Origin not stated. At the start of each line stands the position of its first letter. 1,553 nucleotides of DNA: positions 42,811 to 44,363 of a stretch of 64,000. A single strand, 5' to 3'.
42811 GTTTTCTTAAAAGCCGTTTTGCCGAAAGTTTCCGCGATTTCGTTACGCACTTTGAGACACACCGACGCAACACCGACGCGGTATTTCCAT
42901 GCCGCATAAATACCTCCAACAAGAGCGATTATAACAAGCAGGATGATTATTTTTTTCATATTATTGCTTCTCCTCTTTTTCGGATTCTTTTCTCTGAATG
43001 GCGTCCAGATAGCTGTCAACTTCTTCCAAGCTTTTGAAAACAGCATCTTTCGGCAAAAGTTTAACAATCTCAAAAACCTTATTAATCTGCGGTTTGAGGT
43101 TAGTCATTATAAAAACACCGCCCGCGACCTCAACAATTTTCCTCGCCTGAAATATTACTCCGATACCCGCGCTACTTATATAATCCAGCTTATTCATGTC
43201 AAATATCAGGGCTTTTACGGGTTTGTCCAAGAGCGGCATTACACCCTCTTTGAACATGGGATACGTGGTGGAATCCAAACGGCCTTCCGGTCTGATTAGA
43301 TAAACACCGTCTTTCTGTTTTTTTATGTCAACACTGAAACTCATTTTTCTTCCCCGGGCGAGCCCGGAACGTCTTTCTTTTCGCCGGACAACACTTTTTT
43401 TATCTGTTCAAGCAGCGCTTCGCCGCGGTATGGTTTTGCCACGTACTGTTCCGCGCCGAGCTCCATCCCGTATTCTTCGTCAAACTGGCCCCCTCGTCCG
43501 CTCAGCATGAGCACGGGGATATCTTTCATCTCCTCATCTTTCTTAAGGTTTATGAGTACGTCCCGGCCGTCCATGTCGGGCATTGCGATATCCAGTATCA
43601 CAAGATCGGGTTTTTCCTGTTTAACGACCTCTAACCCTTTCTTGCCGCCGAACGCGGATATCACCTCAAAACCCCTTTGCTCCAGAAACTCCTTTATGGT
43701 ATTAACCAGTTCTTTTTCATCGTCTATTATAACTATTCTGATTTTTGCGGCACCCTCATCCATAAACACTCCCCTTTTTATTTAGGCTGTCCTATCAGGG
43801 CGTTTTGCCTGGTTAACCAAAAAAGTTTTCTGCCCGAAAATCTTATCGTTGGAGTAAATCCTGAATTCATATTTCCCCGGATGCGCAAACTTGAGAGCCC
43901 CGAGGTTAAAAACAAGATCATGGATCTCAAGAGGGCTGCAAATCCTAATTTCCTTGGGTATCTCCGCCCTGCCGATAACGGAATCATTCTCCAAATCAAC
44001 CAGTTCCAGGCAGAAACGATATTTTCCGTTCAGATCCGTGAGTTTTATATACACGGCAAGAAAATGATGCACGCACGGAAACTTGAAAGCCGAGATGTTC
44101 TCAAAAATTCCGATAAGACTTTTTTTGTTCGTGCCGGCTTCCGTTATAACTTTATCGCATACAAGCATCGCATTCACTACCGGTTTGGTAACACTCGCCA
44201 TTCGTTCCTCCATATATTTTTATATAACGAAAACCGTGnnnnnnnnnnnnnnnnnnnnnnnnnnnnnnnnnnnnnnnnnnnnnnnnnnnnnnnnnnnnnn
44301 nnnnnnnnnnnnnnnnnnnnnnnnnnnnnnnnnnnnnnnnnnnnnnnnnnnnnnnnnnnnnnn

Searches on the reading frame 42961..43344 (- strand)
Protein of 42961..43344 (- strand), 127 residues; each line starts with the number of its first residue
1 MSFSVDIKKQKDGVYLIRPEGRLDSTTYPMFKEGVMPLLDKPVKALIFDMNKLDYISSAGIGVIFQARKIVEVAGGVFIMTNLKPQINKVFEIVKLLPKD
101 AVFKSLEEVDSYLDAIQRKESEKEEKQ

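Call 70: search_protein_families(library=pfam, proteins=[window:42961-43344:-], max_evalue=0.001)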
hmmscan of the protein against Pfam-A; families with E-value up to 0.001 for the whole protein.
window:42961-43344:- (127 aa): 2 families
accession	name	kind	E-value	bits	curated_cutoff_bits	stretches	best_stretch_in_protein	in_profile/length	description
PF01740.26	STAS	-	6.6e-18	64.9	22.6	1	9-108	5-105/106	STAS domain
PF13466.11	STAS_2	-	0.00023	21.7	29.2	1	21-94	5-77/80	STAS domain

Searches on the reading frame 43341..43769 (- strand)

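Call 70: search_protein_families(library=pfam, proteins=[window:43341-43769:-], max_evalue=0.001)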
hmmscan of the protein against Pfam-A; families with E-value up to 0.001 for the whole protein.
window:43341-43769:- (142 aa): 1 family
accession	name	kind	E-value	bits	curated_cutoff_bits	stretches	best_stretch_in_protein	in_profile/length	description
PF00072.30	Response_reg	-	1.7e-26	93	30.2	1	12-123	1-110/111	Response regulator receiver domain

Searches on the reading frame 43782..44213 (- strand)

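Call 70: search_protein_families(library=pfam, proteins=[window:43782-44213:-], max_evalue=0.001)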
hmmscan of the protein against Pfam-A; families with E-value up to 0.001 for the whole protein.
window:43782-44213:- (143 aa): 1 family
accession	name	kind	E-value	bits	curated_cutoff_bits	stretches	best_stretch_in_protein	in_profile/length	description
PF22091.2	DUF6941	-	1.3e-19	71.2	27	1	15-133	2-124/125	Family of unknown function (DUF6941)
